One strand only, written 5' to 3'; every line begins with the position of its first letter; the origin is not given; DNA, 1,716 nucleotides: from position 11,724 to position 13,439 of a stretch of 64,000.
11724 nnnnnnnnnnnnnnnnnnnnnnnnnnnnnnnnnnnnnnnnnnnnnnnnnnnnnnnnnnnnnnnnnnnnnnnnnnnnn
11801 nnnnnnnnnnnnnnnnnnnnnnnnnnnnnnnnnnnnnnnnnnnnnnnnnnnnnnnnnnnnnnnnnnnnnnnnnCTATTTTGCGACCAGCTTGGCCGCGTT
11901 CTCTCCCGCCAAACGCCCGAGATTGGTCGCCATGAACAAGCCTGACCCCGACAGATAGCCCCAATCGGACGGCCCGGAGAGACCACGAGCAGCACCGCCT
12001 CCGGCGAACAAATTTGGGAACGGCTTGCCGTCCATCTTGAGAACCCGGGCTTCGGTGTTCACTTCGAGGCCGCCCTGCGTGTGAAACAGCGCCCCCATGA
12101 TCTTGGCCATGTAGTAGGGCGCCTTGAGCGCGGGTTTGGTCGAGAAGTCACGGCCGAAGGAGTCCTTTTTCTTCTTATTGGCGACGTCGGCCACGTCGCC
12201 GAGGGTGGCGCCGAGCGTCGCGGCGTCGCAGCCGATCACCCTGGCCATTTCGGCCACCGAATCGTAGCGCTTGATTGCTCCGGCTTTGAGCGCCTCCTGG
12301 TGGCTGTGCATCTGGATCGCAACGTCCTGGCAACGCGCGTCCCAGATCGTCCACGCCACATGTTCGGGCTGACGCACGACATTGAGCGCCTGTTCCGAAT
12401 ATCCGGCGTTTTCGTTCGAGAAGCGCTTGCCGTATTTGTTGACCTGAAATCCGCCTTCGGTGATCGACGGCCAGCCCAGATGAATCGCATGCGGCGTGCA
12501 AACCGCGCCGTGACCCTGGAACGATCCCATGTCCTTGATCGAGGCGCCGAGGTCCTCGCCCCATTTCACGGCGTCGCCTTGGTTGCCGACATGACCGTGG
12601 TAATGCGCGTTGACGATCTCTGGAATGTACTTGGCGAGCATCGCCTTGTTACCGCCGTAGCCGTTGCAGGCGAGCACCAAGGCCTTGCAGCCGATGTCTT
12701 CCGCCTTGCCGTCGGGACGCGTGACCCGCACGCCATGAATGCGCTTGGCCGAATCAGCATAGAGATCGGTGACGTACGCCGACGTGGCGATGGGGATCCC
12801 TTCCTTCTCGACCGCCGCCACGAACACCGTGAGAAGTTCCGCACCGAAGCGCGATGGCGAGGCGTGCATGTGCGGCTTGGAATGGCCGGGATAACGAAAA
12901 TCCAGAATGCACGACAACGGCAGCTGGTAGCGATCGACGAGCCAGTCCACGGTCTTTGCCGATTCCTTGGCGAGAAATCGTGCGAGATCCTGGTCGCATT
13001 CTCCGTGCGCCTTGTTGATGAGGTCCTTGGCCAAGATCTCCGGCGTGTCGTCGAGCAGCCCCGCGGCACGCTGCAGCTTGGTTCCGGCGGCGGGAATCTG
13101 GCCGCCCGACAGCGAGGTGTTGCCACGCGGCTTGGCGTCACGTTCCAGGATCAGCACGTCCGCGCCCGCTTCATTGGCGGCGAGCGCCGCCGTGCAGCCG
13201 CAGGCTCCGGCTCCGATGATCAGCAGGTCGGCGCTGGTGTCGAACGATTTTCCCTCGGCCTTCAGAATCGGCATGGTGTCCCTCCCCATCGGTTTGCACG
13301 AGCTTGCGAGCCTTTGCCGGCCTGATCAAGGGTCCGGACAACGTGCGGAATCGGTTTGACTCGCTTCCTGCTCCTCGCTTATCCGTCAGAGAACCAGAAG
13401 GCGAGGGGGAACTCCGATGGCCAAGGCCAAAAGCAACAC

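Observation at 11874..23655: TRAP transporter locus with one DctQM permease but three DctP solute-binding paralogs, embedded in a racemase/methyltransferase/flavoprotein/SDR cluster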

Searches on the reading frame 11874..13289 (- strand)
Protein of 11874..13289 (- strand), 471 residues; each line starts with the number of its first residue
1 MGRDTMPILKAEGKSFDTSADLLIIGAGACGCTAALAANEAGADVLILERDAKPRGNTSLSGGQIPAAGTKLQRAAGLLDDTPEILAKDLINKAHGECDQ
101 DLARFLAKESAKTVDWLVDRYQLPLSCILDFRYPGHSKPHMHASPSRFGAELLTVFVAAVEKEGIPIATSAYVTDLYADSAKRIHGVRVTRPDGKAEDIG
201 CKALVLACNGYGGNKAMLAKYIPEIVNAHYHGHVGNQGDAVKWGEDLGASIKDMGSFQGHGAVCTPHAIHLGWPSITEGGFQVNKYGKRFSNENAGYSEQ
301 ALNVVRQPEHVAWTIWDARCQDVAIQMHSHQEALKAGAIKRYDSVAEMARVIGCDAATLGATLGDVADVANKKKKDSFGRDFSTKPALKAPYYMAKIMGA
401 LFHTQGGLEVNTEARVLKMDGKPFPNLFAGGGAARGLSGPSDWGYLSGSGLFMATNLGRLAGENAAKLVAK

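Call 3: search_protein_families(library=pfam, proteins=[window:11874-13289:-])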
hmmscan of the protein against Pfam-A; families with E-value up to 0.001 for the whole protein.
window:11874-13289:- (471 aa): 10 families
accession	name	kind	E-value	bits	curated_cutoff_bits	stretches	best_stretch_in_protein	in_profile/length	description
PF00890.30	FAD_binding_2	-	1.4e-50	173.2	20.4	1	21-437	1-403/414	FAD binding domain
PF01266.30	DAO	-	1.1e-12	48.7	27.9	1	21-219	1-214/353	FAD dependent oxidoreductase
PF03486.20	HI0933_like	-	7.4e-09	35.8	50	1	21-63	2-44/244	HI0933-like protein Rossmann domain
PF12831.13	FAD_oxidored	-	1.4e-07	31.6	27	1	21-203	1-139/416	FAD dependent oxidoreductase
PF07992.20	Pyr_redox_2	-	1.2e-06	28.7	26.1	1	21-84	2-54/291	Pyridine nucleotide-disulphide oxidoreductase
PF00070.33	Pyr_redox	-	3.3e-06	28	22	0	22-55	2-35/82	Pyridine nucleotide-disulphide oxidoreductase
PF13450.12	NAD_binding_8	-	4.7e-06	27.2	21.9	1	24-58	1-35/68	NAD(P)-binding Rossmann-like domain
PF01494.25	FAD_binding_3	-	1.2e-05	25.1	22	1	21-213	3-161/349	FAD binding domain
PF13738.12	Pyr_redox_3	-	6.2e-05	22.8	30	1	23-51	1-30/305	Pyridine nucleotide-disulphide oxidoreductase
PF01946.23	Thi4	-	7.5e-05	22.5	26.2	1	19-69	17-67/235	Thi4 family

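Call 9: search_protein_families(library=ncbifam, proteins=[window:11874-13289:-], max_evalue=0.00001)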
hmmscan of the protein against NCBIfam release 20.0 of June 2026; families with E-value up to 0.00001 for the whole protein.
window:11874-13289:- (471 aa): 44 families (the best 25 are shown)
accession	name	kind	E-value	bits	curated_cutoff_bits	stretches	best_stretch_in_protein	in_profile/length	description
TIGR01813.1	flavo_cyto_c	subfamily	2.2e-78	264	285.45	1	21-441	1-425/444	flavocytochrome c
NF005064.0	PRK06481.1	equivalog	3.8e-65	220.5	542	1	14-469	56-503/506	flavocytochrome c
NF005510.0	PRK07121.1-3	subfamily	1.2e-52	179.3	481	2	149-468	179-489/492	FAD-binding protein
NF005511.0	PRK07121.1-4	equivalog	1.2e-47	162.7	466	2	202-467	269-541/553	FAD-binding protein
NF006130.0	PRK08274.1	equivalog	4.9e-47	160.8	369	1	18-469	4-462/467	FAD-dependent tricarballylate dehydrogenase TcuA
NF005512.0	PRK07121.1-5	subfamily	1.8e-40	138.9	812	2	151-467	183-488/489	FAD-binding protein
NF005509.0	PRK07121.1-2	subfamily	4.5e-40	137.7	630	2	171-467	225-523/527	FAD-binding protein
NF009478.0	PRK12844.1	equivalog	1.3e-37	129.4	789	2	147-441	207-526/559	3-ketosteroid-delta-1-dehydrogenase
NF009473.0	PRK12835.1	subfamily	8.2e-37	126.9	837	2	151-444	214-547/585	FAD-binding protein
NF005508.0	PRK07121.1-1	equivalog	1.2e-36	126.3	537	2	153-468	179-493/497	FAD-binding protein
NF053717.1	VnlPnlRedVprA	equivalog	4.1e-35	121.5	600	2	19-295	6-286/481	vinyl phenol reductase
NF004789.0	PRK06134.1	subfamily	9.2e-35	120.2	747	2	149-432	216-536/581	FAD-dependent oxidoreductase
NF005882.1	PRK07843.1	equivalog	4e-34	118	788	2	148-444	200-528/547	3-oxosteroid 1-dehydrogenase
NF053677.1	Desat2ChcC2Cyan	equivalog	1.1e-30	106.5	900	2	148-466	201-552/558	4-oxocyclohex-2-ene-1-carboxylate 5-dehydrogenase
NF009479.0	PRK12845.1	equivalog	1.3e-30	106.3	793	2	151-439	220-539/566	3-ketosteroid-delta-1-dehydrogenase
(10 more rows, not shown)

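Call 53: search_solved_structures(query=window:11874-13274:-, max_evalue=1e-20)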
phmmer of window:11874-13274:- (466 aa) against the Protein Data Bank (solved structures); distinct sequences matched with E-value up to 1e-20: 21.
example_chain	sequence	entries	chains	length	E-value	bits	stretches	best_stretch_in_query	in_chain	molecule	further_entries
1qo8_A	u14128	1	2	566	1.9e-51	178.7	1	13-462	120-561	FLAVOCYTOCHROME C3 FUMARATE REDUCTASE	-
6t85_A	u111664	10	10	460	4.8e-50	174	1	14-462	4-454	Urocanate reductase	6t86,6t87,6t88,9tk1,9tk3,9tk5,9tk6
1d4c_A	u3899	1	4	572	4.5e-43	151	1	13-463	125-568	FLAVOCYTOCHROME C FUMARATE REDUCTASE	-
1d4d_A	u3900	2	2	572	2.4e-42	148.6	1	13-463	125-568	FLAVOCYTOCHROME C FUMARATE REDUCTASE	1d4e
1jrz_A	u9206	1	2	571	2.6e-37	132.1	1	14-463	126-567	FLAVOCYTOCHROME C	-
1qjd_A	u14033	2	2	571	4.2e-36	128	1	14-463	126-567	FLAVOCYTOCHROME C3 | Fumarate reductase flavoprotein subunit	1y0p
1p2e_A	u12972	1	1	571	4.2e-36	128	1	14-463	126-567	flavocytochrome c3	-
1p2h_A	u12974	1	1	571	4.2e-36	128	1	14-463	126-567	flavocytochrome c3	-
1jry_A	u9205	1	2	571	4.7e-36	127.9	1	14-463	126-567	FLAVOCYTOCHROME C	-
2b7s_A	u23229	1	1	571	4.7e-36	127.9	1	14-463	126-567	Fumarate reductase flavoprotein subunit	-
1jrx_A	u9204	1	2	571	5.2e-36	127.7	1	14-463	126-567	FLAVOCYTOCHROME C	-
2b7r_A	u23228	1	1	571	5.8e-36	127.6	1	14-463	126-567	Fumarate reductase flavoprotein subunit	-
1q9i_A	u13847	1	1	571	7.7e-36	127.2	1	14-463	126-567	flavocytochrome c3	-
1ksu_A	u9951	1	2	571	2.5e-35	125.5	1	14-463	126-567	flavocytochrome c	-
1m64_A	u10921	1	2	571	4.9e-35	124.5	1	14-463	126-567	flavocytochrome c3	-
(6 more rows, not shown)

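Call 58: list_cluster_members(proteins=[window:11874-13274:-, window:13417-14259:+, window:14283-15098:+, window:15181-16359:-, window:16524-17567:+, window:17757-18803:+, window:18997-19521:+, window:19526-20851:+, window:9927-10751:+, window:10784-11620:+])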
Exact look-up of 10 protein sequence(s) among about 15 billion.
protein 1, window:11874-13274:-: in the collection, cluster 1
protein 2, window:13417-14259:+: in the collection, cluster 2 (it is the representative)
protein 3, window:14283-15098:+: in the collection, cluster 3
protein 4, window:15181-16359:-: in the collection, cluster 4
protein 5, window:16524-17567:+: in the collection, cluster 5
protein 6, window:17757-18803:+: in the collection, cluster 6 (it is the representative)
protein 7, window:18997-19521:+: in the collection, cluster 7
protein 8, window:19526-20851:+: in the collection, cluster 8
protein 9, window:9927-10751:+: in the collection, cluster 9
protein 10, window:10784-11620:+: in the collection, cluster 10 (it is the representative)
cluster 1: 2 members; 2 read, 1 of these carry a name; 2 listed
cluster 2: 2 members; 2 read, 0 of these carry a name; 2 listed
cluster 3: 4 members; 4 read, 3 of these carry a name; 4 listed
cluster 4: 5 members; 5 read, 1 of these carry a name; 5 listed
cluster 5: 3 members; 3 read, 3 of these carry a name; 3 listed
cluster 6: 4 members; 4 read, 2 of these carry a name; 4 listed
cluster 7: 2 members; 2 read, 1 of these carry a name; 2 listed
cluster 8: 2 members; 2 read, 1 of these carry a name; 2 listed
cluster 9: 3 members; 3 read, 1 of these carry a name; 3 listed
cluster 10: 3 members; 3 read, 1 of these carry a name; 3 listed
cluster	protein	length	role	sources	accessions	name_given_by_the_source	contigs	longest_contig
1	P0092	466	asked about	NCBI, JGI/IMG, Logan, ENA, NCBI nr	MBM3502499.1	MAG: FAD-dependent oxidoreductase [Alphaproteobacteria bacterium] | FAD-dependent oxidoreductase [Alphaproteobacteria bacterium]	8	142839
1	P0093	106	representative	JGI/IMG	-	-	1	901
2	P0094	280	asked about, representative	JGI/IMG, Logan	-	-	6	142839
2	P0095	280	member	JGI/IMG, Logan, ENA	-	-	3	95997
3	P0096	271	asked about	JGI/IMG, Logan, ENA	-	-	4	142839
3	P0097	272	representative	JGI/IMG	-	allantoin racemase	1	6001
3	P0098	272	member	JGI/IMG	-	allantoin racemase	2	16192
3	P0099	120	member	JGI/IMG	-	allantoin racemase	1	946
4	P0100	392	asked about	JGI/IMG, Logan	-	-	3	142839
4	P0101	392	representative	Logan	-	-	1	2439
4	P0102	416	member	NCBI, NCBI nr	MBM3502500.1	MAG: class I SAM-dependent methyltransferase [Alphaproteobacteria bacterium] | class I SAM-dependent methyltransferase [Alphaproteobacteria bacterium]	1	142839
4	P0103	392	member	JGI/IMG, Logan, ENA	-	-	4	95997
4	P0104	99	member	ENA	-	-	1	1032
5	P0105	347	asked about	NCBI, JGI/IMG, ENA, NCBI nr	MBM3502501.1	MAG: TRAP transporter substrate-binding protein [Alphaproteobacteria bacterium] | TRAP transporter substrate-binding protein [Alphaproteobacteria bacterium]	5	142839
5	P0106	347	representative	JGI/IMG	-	TRAP-type C4-dicarboxylate transport system substrate-binding protein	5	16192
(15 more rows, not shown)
